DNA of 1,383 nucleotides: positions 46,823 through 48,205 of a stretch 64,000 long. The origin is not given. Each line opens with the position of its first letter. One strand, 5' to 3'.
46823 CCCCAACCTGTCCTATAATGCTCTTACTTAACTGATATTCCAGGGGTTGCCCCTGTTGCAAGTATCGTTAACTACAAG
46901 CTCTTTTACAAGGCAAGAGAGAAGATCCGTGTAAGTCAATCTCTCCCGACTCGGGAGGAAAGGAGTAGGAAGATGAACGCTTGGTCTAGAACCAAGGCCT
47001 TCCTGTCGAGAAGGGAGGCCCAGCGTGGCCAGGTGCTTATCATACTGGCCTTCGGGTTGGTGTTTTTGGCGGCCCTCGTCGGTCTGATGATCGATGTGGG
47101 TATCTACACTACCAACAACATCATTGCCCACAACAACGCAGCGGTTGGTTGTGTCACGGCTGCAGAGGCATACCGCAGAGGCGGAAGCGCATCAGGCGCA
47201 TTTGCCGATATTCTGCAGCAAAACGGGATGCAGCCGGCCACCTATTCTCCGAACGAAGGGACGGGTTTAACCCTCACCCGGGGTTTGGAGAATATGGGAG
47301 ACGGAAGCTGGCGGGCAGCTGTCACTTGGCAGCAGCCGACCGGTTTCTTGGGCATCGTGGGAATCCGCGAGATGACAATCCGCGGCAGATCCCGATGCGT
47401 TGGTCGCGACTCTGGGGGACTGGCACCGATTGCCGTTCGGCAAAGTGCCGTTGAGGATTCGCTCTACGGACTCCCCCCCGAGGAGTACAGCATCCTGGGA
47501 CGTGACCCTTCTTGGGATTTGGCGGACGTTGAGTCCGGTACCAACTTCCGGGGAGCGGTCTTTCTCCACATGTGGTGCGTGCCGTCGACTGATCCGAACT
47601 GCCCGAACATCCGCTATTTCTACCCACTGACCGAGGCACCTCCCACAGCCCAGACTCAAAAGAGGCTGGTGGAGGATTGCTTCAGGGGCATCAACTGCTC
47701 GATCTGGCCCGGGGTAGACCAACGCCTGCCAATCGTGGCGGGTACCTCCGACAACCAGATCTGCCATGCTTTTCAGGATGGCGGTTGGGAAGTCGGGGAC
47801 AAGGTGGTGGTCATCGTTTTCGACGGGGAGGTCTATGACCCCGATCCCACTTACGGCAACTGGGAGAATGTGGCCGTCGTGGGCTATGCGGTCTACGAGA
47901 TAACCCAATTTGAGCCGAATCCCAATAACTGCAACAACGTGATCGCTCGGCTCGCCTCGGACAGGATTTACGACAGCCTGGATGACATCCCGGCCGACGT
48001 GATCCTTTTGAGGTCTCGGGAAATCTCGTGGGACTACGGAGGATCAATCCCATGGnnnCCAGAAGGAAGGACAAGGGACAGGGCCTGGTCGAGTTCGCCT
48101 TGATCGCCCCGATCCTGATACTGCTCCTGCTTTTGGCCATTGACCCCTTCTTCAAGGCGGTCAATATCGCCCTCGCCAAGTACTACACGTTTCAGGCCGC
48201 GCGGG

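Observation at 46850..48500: High-GC insert encoding TadG/TadE-like pseudopilin-family proteins without any Tad secretion machinery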

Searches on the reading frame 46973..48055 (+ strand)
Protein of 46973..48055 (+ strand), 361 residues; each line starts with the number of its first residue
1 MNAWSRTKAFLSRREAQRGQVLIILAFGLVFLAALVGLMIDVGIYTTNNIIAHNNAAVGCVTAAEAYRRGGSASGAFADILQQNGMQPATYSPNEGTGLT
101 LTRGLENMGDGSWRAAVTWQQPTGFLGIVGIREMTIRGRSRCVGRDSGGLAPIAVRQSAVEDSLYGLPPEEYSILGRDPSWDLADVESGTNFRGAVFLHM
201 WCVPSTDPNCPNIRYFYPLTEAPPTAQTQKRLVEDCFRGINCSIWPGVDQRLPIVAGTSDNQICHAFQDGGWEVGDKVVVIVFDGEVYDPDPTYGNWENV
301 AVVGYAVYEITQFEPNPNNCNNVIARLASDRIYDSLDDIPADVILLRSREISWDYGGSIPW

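Call 4: search_protein_families(library=pfam, proteins=[window:46973-48055:+], max_evalue=0.1)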
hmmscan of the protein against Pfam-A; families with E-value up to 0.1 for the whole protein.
window:46973-48055:+ (361 aa): 0 families

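Call 5: search_protein_families(library=ncbifam, proteins=[window:46973-48055:+], max_evalue=0.1)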
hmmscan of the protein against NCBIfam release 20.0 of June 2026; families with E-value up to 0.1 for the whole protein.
window:46973-48055:+ (361 aa): 0 families

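Call 9: find_homologous_proteins(query=window:46973-48055:+)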
Query window:46973-48055:+ (361 aa): 25 proteins with E <= 0.001 among 5081 candidates.
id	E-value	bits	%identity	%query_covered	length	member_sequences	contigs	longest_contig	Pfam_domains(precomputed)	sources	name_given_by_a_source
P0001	5.4e-222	755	89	100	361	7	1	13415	-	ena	-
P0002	1.5e-203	694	81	100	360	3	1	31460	-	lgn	-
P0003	2.9e-195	667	78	100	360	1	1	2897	-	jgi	-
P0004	9.5e-193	658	78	100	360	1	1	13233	-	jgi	jgi:hypothetical protein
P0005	7.2e-189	646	75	100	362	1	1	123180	-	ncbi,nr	ncbi:Tad domain-containing protein [Patescibacteria group bacterium]|nr:Tad domain-containing protei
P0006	5.7e-176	603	70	98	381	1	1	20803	-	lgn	-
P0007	1.6e-175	602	72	99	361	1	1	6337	-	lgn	-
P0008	1.6e-168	579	69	99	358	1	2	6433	-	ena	-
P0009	1.4e-165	569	68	98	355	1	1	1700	-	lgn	-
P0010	3.1e-157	541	66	100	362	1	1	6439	-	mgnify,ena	mgnify:CR=1 FL=1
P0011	2.3e-156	539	66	98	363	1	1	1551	-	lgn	-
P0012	1.1e-155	536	66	100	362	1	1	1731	-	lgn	-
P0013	3.3e-154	531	64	100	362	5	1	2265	-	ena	-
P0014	3.0e-114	400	53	98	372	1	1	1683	-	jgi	jgi:hypothetical protein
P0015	6.5e-112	392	51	100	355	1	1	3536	-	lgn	-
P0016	2.4e-99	351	48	100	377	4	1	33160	-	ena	-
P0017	1.0e-98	349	48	95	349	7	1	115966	-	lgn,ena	-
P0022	5.5e-71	258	41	99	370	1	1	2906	PF13400.12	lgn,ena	-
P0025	6.7e-51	191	36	95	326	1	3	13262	-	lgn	-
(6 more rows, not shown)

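Call 11: find_encoding_contigs(protein=P0005, flank=10000, max_places=3)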
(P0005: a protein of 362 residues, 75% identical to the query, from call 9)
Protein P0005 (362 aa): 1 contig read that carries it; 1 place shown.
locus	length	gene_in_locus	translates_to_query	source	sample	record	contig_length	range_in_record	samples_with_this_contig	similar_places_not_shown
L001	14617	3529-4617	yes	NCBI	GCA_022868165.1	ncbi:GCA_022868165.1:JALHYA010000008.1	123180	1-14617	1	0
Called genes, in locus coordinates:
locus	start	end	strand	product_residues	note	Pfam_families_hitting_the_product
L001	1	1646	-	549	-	PF03717:PBP_dimer, PF00905:Transpeptidase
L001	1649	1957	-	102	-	-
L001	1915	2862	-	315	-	PF01795:Methyltransf_5, PF01728:FtsJ (faint), PF13847:Methyltransf_31, PF08241:Methyltransf_11 (weak), PF08242:Methyltransf_12 (weak), PF13649:Methyltransf_25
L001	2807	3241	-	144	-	PF02381:MraZ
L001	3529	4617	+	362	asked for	-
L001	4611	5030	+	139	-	PF07811:TadE (weak)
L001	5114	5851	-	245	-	-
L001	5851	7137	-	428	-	PF00587:tRNA-synt_2b, PF03129:HGTP_anticodon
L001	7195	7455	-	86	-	-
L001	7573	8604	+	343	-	PF03816:LytR_cpsA_psr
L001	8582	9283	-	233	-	-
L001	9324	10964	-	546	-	PF01656:CbiA (weak), PF06418:CTP_synth_N, PF00117:GATase, PF07722:Peptidase_C26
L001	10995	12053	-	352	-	PF00438:S-AdoMet_synt_N, PF02772:S-AdoMet_synt_M, PF02773:S-AdoMet_synt_C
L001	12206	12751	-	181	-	PF11967:RecO_N, PF02565:RecO_C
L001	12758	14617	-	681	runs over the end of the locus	PF13196:DUF4012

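Call 12: find_encoding_contigs(protein=P0017, flank=10000, max_places=3)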
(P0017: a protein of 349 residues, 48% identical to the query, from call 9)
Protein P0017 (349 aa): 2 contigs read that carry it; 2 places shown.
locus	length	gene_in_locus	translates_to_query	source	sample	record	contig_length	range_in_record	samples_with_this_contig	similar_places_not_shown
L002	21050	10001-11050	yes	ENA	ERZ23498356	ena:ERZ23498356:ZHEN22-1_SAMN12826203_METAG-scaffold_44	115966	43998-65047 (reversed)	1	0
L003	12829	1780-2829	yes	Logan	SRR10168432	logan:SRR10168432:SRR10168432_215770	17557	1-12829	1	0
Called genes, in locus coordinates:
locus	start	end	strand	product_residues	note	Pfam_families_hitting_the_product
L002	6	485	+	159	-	PF13392:HNH_3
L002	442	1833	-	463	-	PF01555:N6_N4_Mtase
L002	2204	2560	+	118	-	-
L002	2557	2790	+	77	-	-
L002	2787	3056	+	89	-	-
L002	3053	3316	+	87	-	-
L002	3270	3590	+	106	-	-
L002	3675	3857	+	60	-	-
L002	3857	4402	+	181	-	PF18847:LPD29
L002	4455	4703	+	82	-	-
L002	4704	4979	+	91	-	-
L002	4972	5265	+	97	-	-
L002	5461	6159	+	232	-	-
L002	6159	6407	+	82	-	-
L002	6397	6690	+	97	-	-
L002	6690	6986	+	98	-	-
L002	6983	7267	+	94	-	-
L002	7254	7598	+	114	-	-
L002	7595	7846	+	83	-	-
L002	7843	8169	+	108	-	-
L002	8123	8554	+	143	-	PF18902:DUF5658 (weak)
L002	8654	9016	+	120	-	-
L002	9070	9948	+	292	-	PF04203:Sortase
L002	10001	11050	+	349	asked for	-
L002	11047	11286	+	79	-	-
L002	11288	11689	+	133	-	PF07811:TadE (faint)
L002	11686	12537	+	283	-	-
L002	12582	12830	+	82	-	PF12728:HTH_17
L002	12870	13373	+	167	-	PF00383:dCMP_cyt_deam_1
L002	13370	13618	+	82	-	-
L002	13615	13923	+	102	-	-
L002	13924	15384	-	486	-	-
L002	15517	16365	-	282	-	-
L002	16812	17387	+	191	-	-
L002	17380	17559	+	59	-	-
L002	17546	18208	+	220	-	PF00196:GerE, PF08281:Sigma70_r4_2 (faint)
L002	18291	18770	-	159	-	-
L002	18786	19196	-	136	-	-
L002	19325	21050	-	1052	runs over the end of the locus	-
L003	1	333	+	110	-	?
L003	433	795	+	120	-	-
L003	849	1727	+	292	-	PF04203:Sortase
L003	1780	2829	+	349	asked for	-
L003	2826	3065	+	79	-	-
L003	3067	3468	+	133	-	PF07811:TadE (faint)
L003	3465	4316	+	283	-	-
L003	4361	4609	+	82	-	PF12728:HTH_17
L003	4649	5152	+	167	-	PF00383:dCMP_cyt_deam_1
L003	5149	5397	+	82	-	-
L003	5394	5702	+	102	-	-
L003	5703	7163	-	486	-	-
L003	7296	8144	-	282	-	-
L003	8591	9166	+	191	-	-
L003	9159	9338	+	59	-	-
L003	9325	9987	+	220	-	PF00196:GerE, PF08281:Sigma70_r4_2 (faint)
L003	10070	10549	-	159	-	-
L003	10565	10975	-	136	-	-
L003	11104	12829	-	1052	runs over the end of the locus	-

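Call 15: find_encoding_contigs(protein=P0002, flank=10000, max_places=2)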
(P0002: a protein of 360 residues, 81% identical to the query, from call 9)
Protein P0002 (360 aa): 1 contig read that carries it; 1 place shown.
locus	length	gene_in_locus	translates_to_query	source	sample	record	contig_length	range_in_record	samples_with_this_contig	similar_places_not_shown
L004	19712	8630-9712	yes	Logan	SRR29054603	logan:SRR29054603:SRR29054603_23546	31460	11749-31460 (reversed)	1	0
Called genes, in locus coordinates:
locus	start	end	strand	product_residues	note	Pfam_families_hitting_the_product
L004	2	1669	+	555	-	?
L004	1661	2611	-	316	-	PF00140:Sigma70_r1_2 (weak), PF04542:Sigma70_r2, PF04539:Sigma70_r3, PF04545:Sigma70_r4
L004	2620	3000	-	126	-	PF00903:Glyoxalase, PF18029:Glyoxalase_6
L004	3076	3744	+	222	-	PF00027:cNMP_binding, PF13545:HTH_Crp_2, PF00325:Crp (faint)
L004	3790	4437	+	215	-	PF13399:LytR_C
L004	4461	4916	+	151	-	-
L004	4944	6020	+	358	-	PF03462:PCRF, PF00472:RF-1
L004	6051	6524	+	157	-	-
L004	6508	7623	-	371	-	-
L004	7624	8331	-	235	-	PF10518:TAT_signal (weak), PF01551:Peptidase_M23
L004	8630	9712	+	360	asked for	-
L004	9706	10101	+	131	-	-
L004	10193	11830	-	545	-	PF01551:Peptidase_M23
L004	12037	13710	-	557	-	-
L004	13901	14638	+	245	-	PF02463:SMC_N (weak), PF20720:nSTAND3 (faint), PF00005:ABC_tran, PF13238:AAA_18 (faint), PF13304:AAA_21 (faint), PF13401:AAA_22 (faint)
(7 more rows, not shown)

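Call 17: find_encoding_contigs(protein=P0016, flank=10000, max_places=2)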
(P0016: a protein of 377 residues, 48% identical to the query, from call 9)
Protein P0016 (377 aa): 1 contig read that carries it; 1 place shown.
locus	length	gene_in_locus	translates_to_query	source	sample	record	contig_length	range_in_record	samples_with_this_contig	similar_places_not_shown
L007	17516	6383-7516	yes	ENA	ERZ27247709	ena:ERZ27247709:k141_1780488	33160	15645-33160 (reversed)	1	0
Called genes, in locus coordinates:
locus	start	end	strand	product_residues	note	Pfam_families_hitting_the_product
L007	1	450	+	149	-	?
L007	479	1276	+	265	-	PF18928:DUF5677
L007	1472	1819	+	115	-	-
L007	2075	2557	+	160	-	PF01725:Ham1p_like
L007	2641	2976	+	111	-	-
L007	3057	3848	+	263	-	PF12697:Abhydrolase_6 (faint), PF00561:Abhydrolase_1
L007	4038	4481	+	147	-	-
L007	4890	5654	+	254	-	-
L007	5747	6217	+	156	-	-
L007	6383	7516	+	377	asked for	-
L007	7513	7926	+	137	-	-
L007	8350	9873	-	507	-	-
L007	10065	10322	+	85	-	-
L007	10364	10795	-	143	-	PF23477:zf_Tbcl_2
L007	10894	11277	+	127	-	-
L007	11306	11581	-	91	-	-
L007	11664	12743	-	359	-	PF03979:Sigma70_r1_1, PF00140:Sigma70_r1_2, PF04542:Sigma70_r2, PF04539:Sigma70_r3, PF04545:Sigma70_r4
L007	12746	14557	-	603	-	PF01807:Zn_ribbon_DnaG, PF08275:DNAG_N, PF01751:Toprim, PF13155:Toprim_2, PF13662:Toprim_4, PF10410:DnaB_bind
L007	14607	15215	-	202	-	-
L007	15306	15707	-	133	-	-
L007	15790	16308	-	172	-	-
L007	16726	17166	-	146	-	PF01668:SmpB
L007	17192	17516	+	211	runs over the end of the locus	-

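Call 20: search_protein_representatives(protein=window:46973-48055:+)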
Query: 361 residues. Proteins with E-value up to 0.001 (for the whole library): 81; up to 1e-10: 31; up to 1e-30: 16. The best 81 are listed.
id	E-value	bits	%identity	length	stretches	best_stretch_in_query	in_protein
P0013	1.1e-154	531.4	65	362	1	7-361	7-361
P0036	4.8e-89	315.3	88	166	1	14-175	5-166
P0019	4.6e-81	289.0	50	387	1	8-326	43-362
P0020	7.0e-77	275.3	49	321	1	17-353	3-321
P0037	2.5e-73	263.6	47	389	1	11-360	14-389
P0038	4.8e-69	249.5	45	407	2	169-360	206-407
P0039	2.0e-68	247.4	43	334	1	17-360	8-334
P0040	7.3e-62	225.8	40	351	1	9-357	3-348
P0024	1.0e-61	225.4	51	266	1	110-356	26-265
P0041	2.4e-57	210.9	40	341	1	16-353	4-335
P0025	2.1e-51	191.4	40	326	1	16-360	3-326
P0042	3.6e-51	190.6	36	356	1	15-355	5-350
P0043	5.3e-42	160.5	92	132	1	1-89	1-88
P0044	7.4e-39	150.1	33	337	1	13-317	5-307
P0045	1.0e-31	126.6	49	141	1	217-357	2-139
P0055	1.1e-16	77.1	30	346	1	5-319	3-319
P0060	4.2e-11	58.8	29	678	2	17-162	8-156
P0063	2.7e-10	56.1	29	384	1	8-356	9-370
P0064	4.1e-10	55.5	37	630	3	17-157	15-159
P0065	9.6e-10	54.3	36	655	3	17-161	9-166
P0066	2.5e-09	52.9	31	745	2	18-159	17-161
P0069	1.0e-08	50.9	40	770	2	18-157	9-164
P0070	2.1e-08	49.9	41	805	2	18-161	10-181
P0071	3.0e-08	49.4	25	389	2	9-164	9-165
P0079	6.3e-07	45.0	33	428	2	14-158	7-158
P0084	1.0e-05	41.1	34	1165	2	13-73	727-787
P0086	1.9e-05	40.2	31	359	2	18-161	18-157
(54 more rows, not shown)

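Call 24: search_protein_families(library=pfam, alignment_id=A1, max_evalue=0.01)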
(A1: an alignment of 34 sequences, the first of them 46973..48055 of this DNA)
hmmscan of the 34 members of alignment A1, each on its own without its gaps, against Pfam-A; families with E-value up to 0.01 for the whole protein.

A. member 1, window:46973-48055:+ (361 aa): 0 families

B. families by the number of members that match (of 34 scanned): 3 families
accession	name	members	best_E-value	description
PF13400.11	Tad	15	1.2e-06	Putative Flp pilus-assembly TadE/G-like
PF09977.15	Tad_C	1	0.0064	Putative Tad-like Flp pilus-assembly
PF14030.11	DUF4245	1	0.0092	Protein of unknown function (DUF4245)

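Call 25: search_protein_families(library=pfam, proteins=[P0060, P0064, P0065, P0066, P0069, P0070, P0071, P0079, P0084, P0086], max_evalue=0.01)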
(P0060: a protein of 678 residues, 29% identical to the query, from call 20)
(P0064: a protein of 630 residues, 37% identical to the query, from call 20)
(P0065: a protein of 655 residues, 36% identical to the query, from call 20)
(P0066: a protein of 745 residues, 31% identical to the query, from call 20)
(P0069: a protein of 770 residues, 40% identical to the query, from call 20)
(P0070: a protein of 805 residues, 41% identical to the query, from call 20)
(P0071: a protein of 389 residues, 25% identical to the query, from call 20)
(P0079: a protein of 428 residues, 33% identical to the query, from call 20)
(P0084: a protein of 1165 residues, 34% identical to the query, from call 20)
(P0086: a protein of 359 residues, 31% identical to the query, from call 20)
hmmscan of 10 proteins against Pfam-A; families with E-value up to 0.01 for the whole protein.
P0060 (678 aa): 1 family
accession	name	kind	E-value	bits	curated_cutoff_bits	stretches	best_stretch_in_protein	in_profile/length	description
PF13400.11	Tad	-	2.1e-09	38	22.3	1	10-57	1-46/47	Putative Flp pilus-assembly TadE/G-like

P0064 (630 aa): 2 families
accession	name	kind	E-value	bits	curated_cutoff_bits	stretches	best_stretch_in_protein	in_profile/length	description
PF13400.11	Tad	-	2e-08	34.8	22.3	1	17-63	1-45/47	Putative Flp pilus-assembly TadE/G-like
PF09977.15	Tad_C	-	0.0021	19.5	22.1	1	80-145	21-93/93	Putative Tad-like Flp pilus-assembly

P0065 (655 aa): 2 families
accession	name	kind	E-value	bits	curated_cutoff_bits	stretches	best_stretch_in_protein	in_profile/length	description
PF13400.11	Tad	-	1.8e-11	44.6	22.3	1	11-57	1-46/47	Putative Flp pilus-assembly TadE/G-like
PF09977.15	Tad_C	-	0.00053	21.4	22.1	1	65-148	14-93/93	Putative Tad-like Flp pilus-assembly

P0066 (745 aa): 1 family
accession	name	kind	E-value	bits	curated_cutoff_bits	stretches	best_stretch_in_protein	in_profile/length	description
PF13400.11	Tad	-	1.2e-07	32.4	22.3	1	18-65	1-46/47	Putative Flp pilus-assembly TadE/G-like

P0069 (770 aa): 1 family
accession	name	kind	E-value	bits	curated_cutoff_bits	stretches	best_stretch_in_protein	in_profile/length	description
PF13400.11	Tad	-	9.1e-14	51.9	22.3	1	10-56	1-46/47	Putative Flp pilus-assembly TadE/G-like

P0070 (805 aa): 1 family
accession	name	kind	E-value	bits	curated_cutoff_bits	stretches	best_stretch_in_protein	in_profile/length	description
PF13400.11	Tad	-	2.4e-10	41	22.3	1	11-57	1-46/47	Putative Flp pilus-assembly TadE/G-like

P0071 (389 aa): 0 families

P0079 (428 aa): 1 family
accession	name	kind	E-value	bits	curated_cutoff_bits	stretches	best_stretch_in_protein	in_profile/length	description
PF13400.11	Tad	-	2.9e-08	34.3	22.3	1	12-58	1-45/47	Putative Flp pilus-assembly TadE/G-like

P0084 (1165 aa): 3 families
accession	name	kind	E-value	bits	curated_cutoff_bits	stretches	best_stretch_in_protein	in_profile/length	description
PF13400.11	Tad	-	2.4e-21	76.2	22.3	2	733-779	1-46/47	Putative Flp pilus-assembly TadE/G-like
PF16640.11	Big_3_5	-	1.6e-05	25.8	35.5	1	448-534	2-78/88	Bacterial Ig-like domain (group 3)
PF07811.17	TadE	-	0.0046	17.5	22.9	1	733-774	1-42/43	TadE-like protein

P0086 (359 aa): 1 family
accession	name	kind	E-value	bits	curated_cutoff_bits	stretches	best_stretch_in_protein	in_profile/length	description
PF13400.11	Tad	-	2.4e-11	44.2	22.3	1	19-65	1-45/47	Putative Flp pilus-assembly TadE/G-like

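Call 33: find_related_loci(query=A3, collection=genome_contigs, flank=10000)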
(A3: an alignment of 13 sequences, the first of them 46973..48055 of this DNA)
Query A3 (361 aa) in genome_contigs; peptide patterns used: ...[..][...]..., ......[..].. (x = any residue, [..] = any of these).
55 stretches matched a pattern; 1 encode a relative of the query (tblastn E <= 1e-3); 1 distinct loci.
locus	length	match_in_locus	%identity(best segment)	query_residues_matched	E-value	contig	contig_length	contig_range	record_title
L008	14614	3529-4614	75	1-361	0e+0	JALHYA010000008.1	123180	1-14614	MAG: Patescibacteria group bacterium isolate PFL142 seq_1300431, whole genome shotgun sequence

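Call 34: find_related_loci(query=A3, collection=viral_contigs, flank=10000)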
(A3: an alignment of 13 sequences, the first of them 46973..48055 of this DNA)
Query A3 (361 aa) in viral_contigs; peptide patterns used: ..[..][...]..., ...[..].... (x = any residue, [..] = any of these).
12 stretches matched a pattern; 1 encode a relative of the query (tblastn E <= 1e-3); 1 distinct loci.
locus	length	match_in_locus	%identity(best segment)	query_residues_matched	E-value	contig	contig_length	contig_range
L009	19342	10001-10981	42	11-356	1e-77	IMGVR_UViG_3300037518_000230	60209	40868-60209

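Call 35: find_related_loci(query=A3, collection=metagenome_contigs, flank=6000)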
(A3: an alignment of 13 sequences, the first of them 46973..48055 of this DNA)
Query A3 (361 aa) in metagenome_contigs; peptide patterns used: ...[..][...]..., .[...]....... (x = any residue, [..] = any of these).
84 stretches matched a pattern; 7 encode a relative of the query (tblastn E <= 1e-3); 7 distinct loci.
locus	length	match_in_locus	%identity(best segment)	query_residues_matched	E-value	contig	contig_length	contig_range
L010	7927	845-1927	89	1-361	0e+0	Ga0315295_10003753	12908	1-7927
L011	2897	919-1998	78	1-361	0e+0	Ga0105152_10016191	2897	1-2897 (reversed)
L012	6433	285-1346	69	6-361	6e-172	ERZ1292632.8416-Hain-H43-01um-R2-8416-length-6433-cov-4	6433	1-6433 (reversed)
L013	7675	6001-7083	94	1-361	0e+0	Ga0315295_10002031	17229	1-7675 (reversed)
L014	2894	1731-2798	49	12-360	4e-112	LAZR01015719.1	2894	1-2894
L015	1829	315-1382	51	12-360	1e-115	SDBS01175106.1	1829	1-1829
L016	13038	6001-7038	48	1-360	3e-105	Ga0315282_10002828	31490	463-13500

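Call 37: predict_structure(alignment_id=A1)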
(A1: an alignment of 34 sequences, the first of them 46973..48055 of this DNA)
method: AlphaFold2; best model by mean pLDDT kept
length: 361 residues; sequences in the alignment: 34
mean_pLDDT: 86.5   pTM: 0.67
mean pLDDT of the five models: 86.5, 86.3, 84.6, 84.1, 82.9
residues with pLDDT >= 90: 184; 70-90: 146; 50-70: 27; < 50: 4
segments of 3 or more residues with pLDDT < 50: none
pLDDT, mean of each block of 10 residues (from residue 1): 53 56 85 90 94 95 84 94 95 95 92 94 87 94 75 95 92 91 85 91 91 87 83 80 86 88 86 87 94 84 96 84 94 92 74 75 48
secondary structure, 60 per line:
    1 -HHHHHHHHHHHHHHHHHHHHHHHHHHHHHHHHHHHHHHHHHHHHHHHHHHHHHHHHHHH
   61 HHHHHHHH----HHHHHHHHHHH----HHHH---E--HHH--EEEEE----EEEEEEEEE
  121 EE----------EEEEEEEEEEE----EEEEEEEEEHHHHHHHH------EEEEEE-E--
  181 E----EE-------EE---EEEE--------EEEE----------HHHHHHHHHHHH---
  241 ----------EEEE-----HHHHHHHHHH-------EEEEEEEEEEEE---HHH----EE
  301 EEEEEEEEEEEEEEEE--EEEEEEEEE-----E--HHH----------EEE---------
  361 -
elements in order: H2-68 H73-83 H88-91 E103-107 E112-122 E133-143 E148-156 H157-164 E171-176 E200-203 E212-215 H226-237 E251-254 H260-269 E277-288 E299-316 E319-327 E349-351
